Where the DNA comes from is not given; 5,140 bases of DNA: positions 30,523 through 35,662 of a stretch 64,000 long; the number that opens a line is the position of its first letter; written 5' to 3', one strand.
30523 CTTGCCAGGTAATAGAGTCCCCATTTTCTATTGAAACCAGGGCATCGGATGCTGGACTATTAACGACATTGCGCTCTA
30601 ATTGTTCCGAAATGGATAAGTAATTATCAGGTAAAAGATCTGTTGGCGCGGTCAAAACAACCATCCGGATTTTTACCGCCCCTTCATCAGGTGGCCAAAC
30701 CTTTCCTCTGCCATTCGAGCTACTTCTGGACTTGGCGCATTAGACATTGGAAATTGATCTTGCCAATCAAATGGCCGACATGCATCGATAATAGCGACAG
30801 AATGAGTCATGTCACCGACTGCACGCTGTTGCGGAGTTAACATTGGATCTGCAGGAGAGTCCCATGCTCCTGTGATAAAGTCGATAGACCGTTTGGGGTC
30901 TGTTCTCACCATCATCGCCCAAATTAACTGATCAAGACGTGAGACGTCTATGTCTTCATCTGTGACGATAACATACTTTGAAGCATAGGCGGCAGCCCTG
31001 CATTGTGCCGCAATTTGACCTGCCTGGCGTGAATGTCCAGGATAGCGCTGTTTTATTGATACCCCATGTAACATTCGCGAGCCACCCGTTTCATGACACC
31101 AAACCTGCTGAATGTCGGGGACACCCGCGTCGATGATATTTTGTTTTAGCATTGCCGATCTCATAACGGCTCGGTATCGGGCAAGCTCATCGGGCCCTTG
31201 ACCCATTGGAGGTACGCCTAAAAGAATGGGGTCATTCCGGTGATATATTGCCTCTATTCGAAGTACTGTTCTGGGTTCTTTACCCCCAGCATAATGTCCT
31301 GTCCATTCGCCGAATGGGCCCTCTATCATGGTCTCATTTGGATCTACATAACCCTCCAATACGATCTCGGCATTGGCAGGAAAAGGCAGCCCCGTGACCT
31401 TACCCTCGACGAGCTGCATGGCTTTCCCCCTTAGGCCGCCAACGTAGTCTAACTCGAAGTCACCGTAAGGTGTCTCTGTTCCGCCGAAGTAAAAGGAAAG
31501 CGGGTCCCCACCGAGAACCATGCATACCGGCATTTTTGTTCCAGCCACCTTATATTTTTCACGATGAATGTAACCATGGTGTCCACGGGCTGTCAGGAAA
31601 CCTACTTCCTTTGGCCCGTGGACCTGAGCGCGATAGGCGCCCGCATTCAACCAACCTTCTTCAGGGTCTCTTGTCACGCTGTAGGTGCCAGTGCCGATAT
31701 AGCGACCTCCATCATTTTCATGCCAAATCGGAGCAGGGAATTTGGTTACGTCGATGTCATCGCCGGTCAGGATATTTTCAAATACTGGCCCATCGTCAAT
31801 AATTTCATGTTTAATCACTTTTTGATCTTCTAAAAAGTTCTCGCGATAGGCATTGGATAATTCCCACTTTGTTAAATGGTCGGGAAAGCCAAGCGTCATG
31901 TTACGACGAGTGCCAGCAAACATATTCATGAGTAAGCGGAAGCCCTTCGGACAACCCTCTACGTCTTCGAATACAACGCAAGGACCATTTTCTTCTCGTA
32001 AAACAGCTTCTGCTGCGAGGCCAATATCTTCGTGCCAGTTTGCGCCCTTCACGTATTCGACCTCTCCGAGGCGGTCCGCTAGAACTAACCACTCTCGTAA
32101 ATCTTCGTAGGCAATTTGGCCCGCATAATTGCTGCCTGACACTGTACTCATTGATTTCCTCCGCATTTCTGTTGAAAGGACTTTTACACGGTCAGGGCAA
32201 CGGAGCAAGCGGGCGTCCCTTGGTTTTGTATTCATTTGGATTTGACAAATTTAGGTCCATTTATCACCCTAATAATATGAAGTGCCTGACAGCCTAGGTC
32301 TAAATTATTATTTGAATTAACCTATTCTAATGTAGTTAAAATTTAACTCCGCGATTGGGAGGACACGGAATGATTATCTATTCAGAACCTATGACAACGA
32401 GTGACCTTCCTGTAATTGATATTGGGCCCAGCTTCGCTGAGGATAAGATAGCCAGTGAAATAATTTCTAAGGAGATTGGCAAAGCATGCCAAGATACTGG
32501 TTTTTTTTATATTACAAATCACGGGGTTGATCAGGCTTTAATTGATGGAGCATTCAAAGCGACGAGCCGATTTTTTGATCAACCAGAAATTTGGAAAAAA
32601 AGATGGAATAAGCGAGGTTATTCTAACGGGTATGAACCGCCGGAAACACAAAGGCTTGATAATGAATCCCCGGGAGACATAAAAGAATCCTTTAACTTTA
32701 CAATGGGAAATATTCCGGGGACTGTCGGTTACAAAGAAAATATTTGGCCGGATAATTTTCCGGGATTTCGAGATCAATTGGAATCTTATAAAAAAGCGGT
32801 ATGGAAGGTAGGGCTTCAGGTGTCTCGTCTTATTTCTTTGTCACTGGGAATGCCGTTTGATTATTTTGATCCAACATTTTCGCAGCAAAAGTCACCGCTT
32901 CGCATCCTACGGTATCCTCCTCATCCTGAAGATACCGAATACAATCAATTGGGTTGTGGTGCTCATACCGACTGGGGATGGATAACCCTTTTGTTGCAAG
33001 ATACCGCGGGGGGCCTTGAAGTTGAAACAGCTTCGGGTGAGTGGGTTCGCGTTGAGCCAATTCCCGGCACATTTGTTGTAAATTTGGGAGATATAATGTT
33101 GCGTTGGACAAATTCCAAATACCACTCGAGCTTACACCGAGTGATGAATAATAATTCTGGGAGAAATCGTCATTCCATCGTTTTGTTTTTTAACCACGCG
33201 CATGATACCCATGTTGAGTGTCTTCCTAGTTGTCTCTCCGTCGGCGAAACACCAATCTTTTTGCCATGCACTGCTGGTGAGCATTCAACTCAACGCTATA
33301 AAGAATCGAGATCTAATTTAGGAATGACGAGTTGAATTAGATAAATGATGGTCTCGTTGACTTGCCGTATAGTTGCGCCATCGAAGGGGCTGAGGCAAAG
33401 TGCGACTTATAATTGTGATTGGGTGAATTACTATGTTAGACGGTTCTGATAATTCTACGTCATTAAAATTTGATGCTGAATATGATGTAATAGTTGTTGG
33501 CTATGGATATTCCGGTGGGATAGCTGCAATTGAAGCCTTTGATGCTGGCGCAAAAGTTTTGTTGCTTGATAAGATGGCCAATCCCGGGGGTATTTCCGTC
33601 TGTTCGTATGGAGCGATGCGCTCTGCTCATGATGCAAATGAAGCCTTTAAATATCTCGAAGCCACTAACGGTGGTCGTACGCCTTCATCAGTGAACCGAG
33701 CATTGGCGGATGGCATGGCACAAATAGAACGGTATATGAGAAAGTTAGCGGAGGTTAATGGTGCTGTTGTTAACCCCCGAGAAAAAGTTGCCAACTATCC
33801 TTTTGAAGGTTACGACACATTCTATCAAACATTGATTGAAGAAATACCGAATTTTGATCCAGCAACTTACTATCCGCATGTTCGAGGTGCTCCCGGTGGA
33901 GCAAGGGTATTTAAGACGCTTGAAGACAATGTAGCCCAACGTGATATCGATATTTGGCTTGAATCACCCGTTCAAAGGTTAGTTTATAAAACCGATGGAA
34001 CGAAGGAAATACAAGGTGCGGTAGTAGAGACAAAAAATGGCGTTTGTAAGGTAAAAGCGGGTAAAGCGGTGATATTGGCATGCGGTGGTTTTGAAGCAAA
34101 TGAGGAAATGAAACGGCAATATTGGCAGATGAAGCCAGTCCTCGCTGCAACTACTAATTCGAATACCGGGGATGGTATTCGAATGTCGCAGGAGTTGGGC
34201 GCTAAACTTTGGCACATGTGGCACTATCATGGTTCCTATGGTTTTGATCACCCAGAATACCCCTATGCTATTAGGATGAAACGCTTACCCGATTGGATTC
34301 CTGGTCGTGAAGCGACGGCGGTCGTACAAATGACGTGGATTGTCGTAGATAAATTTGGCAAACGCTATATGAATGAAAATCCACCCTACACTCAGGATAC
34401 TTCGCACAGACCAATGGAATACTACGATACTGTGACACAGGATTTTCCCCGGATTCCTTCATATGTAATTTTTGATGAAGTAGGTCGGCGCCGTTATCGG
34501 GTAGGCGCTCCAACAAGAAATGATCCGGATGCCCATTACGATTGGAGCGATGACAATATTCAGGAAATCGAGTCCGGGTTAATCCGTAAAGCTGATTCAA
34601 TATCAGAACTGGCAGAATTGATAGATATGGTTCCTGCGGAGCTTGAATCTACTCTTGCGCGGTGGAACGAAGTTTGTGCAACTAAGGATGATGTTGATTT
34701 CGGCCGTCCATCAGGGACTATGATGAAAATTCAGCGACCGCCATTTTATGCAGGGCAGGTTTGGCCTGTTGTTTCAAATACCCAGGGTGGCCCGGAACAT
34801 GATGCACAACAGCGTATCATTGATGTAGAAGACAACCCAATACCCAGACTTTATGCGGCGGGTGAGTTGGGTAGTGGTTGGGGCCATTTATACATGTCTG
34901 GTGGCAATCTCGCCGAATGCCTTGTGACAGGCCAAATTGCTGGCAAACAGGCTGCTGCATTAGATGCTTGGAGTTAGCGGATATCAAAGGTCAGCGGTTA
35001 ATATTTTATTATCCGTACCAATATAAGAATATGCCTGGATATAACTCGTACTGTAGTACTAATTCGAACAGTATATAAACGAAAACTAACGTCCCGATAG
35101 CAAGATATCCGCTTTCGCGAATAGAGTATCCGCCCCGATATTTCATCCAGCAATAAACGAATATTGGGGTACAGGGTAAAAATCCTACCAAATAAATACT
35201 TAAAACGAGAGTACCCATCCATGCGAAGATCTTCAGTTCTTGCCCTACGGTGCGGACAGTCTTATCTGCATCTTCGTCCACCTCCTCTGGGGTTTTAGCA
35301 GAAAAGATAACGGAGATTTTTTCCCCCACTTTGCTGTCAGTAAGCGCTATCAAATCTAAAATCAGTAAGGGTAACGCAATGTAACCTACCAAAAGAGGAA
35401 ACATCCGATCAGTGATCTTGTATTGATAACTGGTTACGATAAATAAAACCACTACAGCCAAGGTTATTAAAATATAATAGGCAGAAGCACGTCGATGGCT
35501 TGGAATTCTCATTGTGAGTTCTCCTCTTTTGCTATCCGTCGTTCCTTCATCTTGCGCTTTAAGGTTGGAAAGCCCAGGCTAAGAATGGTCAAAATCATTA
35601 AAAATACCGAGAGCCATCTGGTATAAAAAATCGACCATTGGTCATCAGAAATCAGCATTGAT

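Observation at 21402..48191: Three UbiD-family decarboxylase paralogs in one island with no UbiX (prFMN synthase) or small partner subunit in the window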

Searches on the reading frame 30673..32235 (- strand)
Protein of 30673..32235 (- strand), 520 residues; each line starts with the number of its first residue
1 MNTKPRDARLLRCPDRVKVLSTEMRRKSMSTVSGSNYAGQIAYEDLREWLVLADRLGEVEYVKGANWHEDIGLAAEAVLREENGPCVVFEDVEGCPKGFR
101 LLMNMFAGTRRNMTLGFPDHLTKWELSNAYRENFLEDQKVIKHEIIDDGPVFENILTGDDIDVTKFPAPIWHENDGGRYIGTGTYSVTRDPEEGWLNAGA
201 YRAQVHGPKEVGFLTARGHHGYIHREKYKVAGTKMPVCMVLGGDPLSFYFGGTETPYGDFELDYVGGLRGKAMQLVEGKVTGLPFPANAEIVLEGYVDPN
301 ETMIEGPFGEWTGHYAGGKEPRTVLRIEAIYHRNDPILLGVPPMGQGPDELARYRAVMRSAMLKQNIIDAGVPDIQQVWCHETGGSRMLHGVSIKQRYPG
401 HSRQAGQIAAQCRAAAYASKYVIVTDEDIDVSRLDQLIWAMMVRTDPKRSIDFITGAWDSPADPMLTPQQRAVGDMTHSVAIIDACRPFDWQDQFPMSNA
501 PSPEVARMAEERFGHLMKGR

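Call 3: search_protein_families(library=pfam, proteins=[window:30673-32235:-])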
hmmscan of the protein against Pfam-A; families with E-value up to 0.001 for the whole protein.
window:30673-32235:- (520 aa): 3 families
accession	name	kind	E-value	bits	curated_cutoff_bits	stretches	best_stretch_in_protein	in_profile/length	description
PF01977.22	UbiD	-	6.3e-63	212.1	23.3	1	148-342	7-202/206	3-octaprenyl-4-hydroxybenzoate carboxy-lyase Rift-related domain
PF20696.2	UbiD_C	-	1.6e-25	90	24.2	1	357-485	6-127/127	3-octaprenyl-4-hydroxybenzoate carboxy-lyase C-terminal domain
PF20695.2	UbiD_N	-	3.8e-06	27.3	24.3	1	57-117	8-63/78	3-octaprenyl-4-hydroxybenzoate carboxy-lyase N-terminal domain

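Call 11: search_protein_families(library=ncbifam, proteins=[window:30673-32235:-], max_evalue=0.00001)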
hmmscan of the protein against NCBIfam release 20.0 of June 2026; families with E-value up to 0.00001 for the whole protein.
window:30673-32235:- (520 aa): 7 families
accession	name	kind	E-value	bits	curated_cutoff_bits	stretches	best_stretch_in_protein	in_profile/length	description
TIGR02724.1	phenyl_P_beta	equivalog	2.7e-82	276.6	468.95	1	66-496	24-449/472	phenylphosphate carboxylase subunit beta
NF041204.1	VdcC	exception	2.5e-73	247.1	650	1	43-504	1-456/467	non-oxidative hydroxyarylic acid decarboxylases subunit C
TIGR00148.1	TIGR00148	subfamily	4.8e-68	229.8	244.85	1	77-466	31-422/438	UbiD family decarboxylase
TIGR03701.1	mena_SCO4490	equivalog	2.7e-56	191.2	495.9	1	78-459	32-419/433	menaquinone biosynthesis decarboxylase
NF041219.1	BagN_FevL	exception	3.7e-46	157.6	1000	1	31-467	5-453/502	bagremycin/ferroverdin biosynthesis UbiD family decarboxylase BagN/FevL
TIGR02723.1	phenyl_P_alpha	equivalog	5.4e-44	150.6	564.6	1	139-493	101-450/485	phenylphosphate carboxylase subunit alpha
NF008175.0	PRK10922.1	equivalog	1.1e-42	146.3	788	1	146-451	125-427/497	4-hydroxy-3-polyprenylbenzoate decarboxylase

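Call 23: search_solved_structures(query=window:30673-32151:-, max_evalue=1e-10)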
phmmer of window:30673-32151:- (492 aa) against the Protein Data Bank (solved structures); distinct sequences matched with E-value up to 1e-10: 40.
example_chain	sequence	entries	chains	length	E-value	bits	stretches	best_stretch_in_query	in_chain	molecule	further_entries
7pda_A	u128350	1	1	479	3.6e-97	329.4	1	14-472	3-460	UbiD family decarboxylase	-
7abn_D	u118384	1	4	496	4.4e-47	164.1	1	64-449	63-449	UbiD-like decarboxylase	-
7abo_C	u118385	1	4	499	4.8e-47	164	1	64-449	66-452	UbiD-like decarboxylase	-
4ip2_A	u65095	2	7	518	5e-47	163.9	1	64-449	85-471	Aromatic Acid Decarboxylase | PA0254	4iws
7ae4_A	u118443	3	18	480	1.3e-42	149.4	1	14-462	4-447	Phenolic acid decarboxylase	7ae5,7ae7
5m1c_A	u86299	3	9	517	1.4e-39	139.4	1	9-424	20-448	3-octaprenyl-4-hydroxybenzoate carboxy-lyase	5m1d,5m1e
2idb_A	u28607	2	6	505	3.6e-39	138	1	13-424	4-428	3-octaprenyl-4-hydroxybenzoate carboxy-lyase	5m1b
6da6_A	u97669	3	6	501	1.9e-38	135.6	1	15-421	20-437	UbiD-like decarboxylase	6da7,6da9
5o3m_A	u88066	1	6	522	6.8e-37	130.5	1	44-490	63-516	Protocatechuate decarboxylase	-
6h6x_B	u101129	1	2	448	9.2e-37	130.1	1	18-437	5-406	3-polyprenyl-4-hydroxybenzoate decarboxylase and related decarboxylases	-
9gqr_A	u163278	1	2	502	1e-36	129.9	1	63-419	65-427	decarboxylase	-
6h6v_A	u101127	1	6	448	5e-36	127.6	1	18-437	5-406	3-polyprenyl-4-hydroxybenzoate decarboxylase and related decarboxylases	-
7ney_A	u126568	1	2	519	1.4e-33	119.6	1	113-421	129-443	Ferulic acid decarboxylase 1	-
7nf0_A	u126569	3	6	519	1.5e-33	119.5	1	113-432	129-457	Ferulic acid decarboxylase 1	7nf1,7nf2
5ny5_A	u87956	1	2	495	1.7e-33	119.3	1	43-467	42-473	3,4-dihydroxybenzoate decarboxylase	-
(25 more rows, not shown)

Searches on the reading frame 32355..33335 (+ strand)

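Call 4: search_protein_families(library=pfam, proteins=[window:32355-33335:+])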
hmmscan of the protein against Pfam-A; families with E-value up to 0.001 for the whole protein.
window:32355-33335:+ (326 aa): 2 families
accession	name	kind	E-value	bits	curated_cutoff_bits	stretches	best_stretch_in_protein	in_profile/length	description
PF03171.26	2OG-FeII_Oxy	-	4.2e-28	98.1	23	1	183-280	5-100/101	2OG-Fe(II) oxygenase superfamily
PF14226.12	DIOX_N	-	1.6e-23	84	27.3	1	18-134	1-117/117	non-haem dioxygenase in morphine synthesis N-terminal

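Call 71: search_protein_families(library=ncbifam, proteins=[window:32355-33335:+], max_evalue=1e-10)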
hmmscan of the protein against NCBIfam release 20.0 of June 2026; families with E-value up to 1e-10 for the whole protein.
window:32355-33335:+ (326 aa): 0 families

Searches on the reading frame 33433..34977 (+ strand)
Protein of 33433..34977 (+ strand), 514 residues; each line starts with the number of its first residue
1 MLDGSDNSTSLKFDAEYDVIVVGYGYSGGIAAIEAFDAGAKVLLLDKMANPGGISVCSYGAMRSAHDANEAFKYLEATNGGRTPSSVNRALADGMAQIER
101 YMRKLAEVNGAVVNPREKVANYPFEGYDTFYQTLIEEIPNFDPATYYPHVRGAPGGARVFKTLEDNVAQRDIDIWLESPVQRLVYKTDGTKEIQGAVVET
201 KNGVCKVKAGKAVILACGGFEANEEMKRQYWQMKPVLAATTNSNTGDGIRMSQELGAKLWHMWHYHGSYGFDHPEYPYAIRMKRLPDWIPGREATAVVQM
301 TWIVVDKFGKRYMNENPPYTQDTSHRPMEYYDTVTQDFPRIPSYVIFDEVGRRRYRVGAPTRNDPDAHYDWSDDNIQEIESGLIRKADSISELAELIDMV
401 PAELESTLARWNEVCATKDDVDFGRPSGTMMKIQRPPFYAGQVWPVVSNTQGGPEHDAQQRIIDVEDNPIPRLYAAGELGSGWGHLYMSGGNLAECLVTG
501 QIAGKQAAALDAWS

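Call 4: search_protein_families(library=pfam, proteins=[window:33433-34977:+])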
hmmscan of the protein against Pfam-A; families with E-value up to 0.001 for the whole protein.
window:33433-34977:+ (514 aa): 4 families
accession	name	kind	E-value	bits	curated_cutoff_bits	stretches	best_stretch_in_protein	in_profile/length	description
PF00890.30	FAD_binding_2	-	1.7e-36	126.8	20.4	1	18-492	1-412/414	FAD binding domain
PF03486.20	HI0933_like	-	1e-08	35.4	50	1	18-76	2-61/244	HI0933-like protein Rossmann domain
PF12831.13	FAD_oxidored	-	8.8e-08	32.3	27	1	18-210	1-138/416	FAD dependent oxidoreductase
PF01266.30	DAO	-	1.4e-05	25.3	27.9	1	18-222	1-209/353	FAD dependent oxidoreductase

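Call 11: search_protein_families(library=ncbifam, proteins=[window:33433-34977:+], max_evalue=0.00001)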
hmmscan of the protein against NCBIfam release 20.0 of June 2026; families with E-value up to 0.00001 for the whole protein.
window:33433-34977:+ (514 aa): 33 families (the best 25 are shown)
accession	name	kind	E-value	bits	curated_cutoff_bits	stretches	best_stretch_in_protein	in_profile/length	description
TIGR01813.1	flavo_cyto_c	subfamily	9.7e-54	182.8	285.45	2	152-505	125-444/444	flavocytochrome c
NF009478.0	PRK12844.1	equivalog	8.9e-52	176.1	789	1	164-509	217-550/559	3-ketosteroid-delta-1-dehydrogenase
NF005064.0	PRK06481.1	equivalog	2.1e-44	152.1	542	3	377-509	368-501/506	flavocytochrome c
NF005510.0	PRK07121.1-3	subfamily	3.4e-43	148.1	481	3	143-275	166-298/492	FAD-binding protein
NF006130.0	PRK08274.1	equivalog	3.4e-43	148.1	369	1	15-509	4-460/467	FAD-dependent tricarballylate dehydrogenase TcuA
NF009473.0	PRK12835.1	subfamily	2.2e-42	145.3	837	1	166-510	222-569/585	FAD-binding protein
NF004789.0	PRK06134.1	subfamily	6.5e-42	143.8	747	1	161-510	221-570/581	FAD-dependent oxidoreductase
NF005882.1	PRK07843.1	equivalog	1.1e-41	142.9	788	1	158-504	203-544/547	3-oxosteroid 1-dehydrogenase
NF005509.0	PRK07121.1-2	subfamily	2.5e-38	132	630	2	156-512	201-526/527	FAD-binding protein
NF009477.0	PRK12843.1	equivalog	3.5e-37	128.1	758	1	165-491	229-551/578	FAD-dependent oxidoreductase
NF053717.1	VnlPnlRedVprA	equivalog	2.6e-36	125.5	600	2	155-491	129-462/481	vinyl phenol reductase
NF005511.0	PRK07121.1-4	equivalog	6.7e-36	123.8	466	3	302-509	339-541/553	FAD-binding protein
NF009474.0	PRK12837.1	equivalog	4.1e-33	115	675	1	170-492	187-492/513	FAD-binding protein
NF009476.0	PRK12839.1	equivalog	7.4e-32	110.2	940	1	163-510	220-567/572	FAD-dependent oxidoreductase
NF053676.1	4oxCHCAChcC1Cy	equivalog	3e-29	101.8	1000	2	303-489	320-507/528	4-oxocyclohexanecarboxylate 2-dehydrogenase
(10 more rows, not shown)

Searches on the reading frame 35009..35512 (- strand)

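Call 4: search_protein_families(library=pfam, proteins=[window:35009-35512:-])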
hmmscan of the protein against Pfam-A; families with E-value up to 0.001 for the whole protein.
window:35009-35512:- (167 aa): 1 family
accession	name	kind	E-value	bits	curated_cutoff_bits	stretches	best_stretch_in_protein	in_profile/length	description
PF07331.16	TctB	-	3.4e-11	43.9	29.1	1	16-156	8-135/137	Tripartite tricarboxylate transporter TctB family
